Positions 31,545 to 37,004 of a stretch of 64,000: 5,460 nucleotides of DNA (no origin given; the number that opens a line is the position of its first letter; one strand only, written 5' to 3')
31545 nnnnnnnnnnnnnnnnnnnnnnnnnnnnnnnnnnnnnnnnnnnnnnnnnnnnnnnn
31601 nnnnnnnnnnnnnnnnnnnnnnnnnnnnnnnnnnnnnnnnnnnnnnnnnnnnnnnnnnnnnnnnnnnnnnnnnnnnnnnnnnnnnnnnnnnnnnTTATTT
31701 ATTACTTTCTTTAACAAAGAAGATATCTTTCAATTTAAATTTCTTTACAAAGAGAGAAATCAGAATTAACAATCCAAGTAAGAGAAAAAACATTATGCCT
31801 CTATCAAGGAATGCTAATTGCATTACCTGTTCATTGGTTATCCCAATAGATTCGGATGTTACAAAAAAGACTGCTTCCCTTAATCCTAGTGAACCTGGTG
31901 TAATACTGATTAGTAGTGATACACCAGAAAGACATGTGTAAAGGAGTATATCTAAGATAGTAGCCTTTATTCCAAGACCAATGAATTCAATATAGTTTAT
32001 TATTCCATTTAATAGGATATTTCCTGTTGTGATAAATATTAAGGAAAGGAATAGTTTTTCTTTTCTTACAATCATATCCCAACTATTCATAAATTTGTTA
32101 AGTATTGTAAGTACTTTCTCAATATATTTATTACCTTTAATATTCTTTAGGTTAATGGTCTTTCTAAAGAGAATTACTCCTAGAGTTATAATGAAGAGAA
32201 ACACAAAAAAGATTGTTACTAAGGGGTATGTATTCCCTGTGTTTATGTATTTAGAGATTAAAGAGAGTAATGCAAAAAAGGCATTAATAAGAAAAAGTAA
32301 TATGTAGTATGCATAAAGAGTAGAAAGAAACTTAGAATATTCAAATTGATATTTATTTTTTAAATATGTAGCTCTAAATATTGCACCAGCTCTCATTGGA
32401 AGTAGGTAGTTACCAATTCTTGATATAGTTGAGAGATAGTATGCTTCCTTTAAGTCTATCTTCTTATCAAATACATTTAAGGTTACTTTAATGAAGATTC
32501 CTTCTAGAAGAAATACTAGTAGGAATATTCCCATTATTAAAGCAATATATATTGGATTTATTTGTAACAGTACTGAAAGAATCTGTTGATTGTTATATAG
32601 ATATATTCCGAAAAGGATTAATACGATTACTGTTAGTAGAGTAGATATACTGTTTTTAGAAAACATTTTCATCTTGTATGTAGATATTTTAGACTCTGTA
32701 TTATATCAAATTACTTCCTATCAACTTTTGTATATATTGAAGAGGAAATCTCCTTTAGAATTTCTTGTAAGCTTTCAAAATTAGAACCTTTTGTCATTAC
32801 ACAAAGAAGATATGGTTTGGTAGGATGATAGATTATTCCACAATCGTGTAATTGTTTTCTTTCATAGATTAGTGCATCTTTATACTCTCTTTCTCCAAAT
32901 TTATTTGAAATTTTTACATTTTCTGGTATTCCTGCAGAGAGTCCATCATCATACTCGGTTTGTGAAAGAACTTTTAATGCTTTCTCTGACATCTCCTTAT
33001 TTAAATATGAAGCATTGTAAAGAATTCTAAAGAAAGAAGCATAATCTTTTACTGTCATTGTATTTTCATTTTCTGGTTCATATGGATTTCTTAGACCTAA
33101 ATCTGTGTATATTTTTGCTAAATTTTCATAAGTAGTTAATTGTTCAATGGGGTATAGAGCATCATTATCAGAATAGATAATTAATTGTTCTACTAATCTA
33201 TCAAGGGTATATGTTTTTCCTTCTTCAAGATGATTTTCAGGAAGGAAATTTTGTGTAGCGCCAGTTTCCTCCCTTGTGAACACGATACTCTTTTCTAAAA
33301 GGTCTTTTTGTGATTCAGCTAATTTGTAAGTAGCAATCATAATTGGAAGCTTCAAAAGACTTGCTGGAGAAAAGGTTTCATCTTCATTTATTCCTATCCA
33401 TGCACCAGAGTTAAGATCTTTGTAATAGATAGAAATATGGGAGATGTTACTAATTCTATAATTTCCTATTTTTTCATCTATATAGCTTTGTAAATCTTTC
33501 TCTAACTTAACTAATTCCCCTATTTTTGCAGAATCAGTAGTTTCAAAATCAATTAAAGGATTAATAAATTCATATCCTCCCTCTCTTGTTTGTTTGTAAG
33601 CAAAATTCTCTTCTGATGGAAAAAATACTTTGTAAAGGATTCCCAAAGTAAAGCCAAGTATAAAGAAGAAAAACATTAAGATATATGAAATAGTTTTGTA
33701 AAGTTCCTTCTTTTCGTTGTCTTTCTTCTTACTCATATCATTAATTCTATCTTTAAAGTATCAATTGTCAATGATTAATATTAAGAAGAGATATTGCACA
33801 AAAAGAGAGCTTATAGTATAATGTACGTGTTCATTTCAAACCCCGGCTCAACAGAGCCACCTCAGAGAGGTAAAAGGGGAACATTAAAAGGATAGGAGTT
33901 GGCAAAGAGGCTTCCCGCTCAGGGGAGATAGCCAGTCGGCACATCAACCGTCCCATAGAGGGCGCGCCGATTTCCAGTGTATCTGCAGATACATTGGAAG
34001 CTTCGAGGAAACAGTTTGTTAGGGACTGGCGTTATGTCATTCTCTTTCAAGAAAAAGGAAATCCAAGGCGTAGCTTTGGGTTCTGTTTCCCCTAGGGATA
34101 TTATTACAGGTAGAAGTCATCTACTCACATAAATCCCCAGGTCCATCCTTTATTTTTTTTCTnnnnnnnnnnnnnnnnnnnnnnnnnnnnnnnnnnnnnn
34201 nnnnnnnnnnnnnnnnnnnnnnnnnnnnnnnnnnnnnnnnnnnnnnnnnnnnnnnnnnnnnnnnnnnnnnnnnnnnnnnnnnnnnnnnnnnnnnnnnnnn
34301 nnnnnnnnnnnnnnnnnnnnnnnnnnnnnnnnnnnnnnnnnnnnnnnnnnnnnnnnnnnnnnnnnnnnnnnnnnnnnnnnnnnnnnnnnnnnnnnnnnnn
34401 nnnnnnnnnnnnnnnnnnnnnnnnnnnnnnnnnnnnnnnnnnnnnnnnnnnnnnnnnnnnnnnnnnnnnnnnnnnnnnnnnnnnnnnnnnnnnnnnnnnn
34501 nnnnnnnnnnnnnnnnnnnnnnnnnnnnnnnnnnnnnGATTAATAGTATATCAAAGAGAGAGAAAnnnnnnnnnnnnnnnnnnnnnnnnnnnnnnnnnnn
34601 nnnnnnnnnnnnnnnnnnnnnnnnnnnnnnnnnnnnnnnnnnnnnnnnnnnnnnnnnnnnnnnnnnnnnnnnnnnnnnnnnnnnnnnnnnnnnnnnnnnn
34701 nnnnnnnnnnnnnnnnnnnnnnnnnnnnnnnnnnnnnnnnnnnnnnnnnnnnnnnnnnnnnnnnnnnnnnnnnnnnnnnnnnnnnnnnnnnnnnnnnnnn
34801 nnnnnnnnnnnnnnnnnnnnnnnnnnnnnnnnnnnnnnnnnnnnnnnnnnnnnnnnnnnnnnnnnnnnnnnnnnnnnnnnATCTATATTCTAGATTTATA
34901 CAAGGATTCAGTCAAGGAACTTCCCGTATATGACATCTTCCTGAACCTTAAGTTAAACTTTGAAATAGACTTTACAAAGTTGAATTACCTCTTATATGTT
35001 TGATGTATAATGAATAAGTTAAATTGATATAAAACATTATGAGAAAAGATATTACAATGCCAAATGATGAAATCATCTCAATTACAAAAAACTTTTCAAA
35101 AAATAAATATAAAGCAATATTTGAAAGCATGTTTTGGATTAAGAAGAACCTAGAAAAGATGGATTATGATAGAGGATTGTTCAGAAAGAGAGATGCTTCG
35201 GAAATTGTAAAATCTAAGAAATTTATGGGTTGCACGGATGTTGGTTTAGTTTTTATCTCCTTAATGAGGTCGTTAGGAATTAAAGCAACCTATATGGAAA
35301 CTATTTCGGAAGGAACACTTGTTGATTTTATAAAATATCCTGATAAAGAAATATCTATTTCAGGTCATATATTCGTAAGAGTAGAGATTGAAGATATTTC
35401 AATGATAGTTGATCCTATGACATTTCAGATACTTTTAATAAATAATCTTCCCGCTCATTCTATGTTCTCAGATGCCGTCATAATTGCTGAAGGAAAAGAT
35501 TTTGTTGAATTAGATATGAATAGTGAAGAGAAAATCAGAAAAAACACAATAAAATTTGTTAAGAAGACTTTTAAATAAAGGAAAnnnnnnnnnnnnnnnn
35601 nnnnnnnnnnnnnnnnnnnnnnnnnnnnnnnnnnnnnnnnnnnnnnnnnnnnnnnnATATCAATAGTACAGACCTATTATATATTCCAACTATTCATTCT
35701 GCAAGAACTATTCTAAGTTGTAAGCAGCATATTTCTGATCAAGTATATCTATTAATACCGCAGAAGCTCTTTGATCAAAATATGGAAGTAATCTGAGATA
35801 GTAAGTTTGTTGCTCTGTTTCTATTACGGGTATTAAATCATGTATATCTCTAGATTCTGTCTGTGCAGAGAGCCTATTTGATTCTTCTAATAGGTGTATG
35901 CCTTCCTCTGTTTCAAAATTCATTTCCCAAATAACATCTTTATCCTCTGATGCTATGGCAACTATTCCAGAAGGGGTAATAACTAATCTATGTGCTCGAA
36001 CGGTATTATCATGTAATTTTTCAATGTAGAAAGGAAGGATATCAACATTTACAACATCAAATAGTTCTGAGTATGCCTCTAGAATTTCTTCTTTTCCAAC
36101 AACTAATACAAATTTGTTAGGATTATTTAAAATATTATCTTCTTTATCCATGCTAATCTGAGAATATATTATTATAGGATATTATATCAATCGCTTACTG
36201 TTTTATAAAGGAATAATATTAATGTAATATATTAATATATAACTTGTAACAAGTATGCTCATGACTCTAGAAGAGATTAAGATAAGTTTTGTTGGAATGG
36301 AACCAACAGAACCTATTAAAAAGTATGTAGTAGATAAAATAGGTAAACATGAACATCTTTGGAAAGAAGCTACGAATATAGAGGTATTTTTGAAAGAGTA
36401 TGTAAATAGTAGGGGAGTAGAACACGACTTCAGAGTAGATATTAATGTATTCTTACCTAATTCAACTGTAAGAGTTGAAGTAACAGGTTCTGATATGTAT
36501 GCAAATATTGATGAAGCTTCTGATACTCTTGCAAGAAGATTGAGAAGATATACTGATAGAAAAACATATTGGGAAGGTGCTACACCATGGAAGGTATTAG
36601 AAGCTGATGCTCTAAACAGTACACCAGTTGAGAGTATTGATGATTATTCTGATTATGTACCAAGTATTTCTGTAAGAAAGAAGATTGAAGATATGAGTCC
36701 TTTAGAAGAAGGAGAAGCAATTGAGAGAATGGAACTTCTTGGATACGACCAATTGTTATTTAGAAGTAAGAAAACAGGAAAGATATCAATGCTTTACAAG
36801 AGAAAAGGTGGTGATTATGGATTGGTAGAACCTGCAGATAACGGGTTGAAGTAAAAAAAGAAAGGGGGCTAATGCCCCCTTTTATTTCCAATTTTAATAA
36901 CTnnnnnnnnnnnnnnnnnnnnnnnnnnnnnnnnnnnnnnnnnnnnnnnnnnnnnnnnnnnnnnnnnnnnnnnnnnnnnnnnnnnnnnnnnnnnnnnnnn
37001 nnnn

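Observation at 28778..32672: Possible protein O-glycosylation module: Thr/Ser-rich surface protein beside a GT-C glycosyltransferase and a flippase-like protein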

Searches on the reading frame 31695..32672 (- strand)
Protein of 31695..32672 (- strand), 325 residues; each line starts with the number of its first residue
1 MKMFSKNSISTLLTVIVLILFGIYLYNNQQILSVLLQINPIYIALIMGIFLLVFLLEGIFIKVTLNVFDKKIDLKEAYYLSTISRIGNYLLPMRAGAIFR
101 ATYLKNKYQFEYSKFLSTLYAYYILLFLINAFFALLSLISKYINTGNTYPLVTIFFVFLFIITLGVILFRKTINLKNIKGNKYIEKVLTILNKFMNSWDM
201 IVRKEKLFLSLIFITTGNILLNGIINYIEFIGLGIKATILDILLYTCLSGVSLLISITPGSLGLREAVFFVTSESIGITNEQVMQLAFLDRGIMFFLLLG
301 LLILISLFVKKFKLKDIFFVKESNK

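Call 3: search_protein_families(library=pfam, proteins=[window:31695-32672:-], max_evalue=0.1)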
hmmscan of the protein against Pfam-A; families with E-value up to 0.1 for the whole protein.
window:31695-32672:- (325 aa): 1 family
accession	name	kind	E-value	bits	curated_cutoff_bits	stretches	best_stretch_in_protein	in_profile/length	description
PF03706.18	LPG_synthase_TM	-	5.6e-32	111.8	33.4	1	12-299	5-299/302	Lysylphosphatidylglycerol synthase TM region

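Call 4: search_protein_families(library=ncbifam, proteins=[window:31695-32672:-], max_evalue=0.1)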
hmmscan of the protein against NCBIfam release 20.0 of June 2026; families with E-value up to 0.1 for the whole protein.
window:31695-32672:- (325 aa): 3 families
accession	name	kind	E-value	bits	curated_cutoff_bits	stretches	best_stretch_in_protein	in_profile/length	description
TIGR00374.1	TIGR00374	subfamily_domain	6.4e-23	81.7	43.2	1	12-302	6-308/323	flippase-like domain-containing protein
TIGR03476.1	HpnL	subfamily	4.7e-06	26.1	195.65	1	12-303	7-310/318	putative membrane protein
NF033480.1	bifunc_MprF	equivalog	0.0056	15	600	1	22-313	23-303/841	bifunctional lysylphosphatidylglycerol flippase/synthetase MprF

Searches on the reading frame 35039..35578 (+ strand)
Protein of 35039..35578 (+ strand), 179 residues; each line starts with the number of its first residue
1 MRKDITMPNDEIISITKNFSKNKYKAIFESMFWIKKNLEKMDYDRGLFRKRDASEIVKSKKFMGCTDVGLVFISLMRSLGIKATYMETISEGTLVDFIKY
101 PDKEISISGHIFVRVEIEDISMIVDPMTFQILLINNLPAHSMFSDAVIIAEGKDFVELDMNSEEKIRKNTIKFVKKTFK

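Call 8: search_protein_families(library=pfam, proteins=[window:35039-35578:+], max_evalue=0.001)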
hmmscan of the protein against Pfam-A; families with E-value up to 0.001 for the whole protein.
window:35039-35578:+ (179 aa): 1 family
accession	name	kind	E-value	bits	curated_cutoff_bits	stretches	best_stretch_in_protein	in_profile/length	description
PF01841.26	Transglut_core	-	0.00024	21.8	23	1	20-92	11-81/108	Transglutaminase-like superfamily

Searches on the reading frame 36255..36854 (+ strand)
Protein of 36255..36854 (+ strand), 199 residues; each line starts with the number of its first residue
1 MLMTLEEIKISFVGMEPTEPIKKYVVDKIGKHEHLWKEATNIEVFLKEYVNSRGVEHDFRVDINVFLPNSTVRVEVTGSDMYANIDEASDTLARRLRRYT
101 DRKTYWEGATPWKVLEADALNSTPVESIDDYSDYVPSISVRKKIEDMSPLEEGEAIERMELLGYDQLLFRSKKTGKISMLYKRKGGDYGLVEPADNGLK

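Call 8: search_protein_families(library=pfam, proteins=[window:36255-36854:+], max_evalue=0.001)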
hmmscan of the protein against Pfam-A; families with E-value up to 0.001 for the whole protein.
window:36255-36854:+ (199 aa): 2 families
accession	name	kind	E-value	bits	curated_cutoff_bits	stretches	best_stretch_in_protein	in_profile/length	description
PF02482.25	Ribosomal_S30AE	-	2.5e-17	63.8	23.7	1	8-103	1-87/88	Sigma 54 modulation protein / S30EA ribosomal protein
PF16321.10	Ribosom_S30AE_C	-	2.2e-15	56.5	25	1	140-190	7-57/57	Sigma 54 modulation/S30EA ribosomal protein C terminus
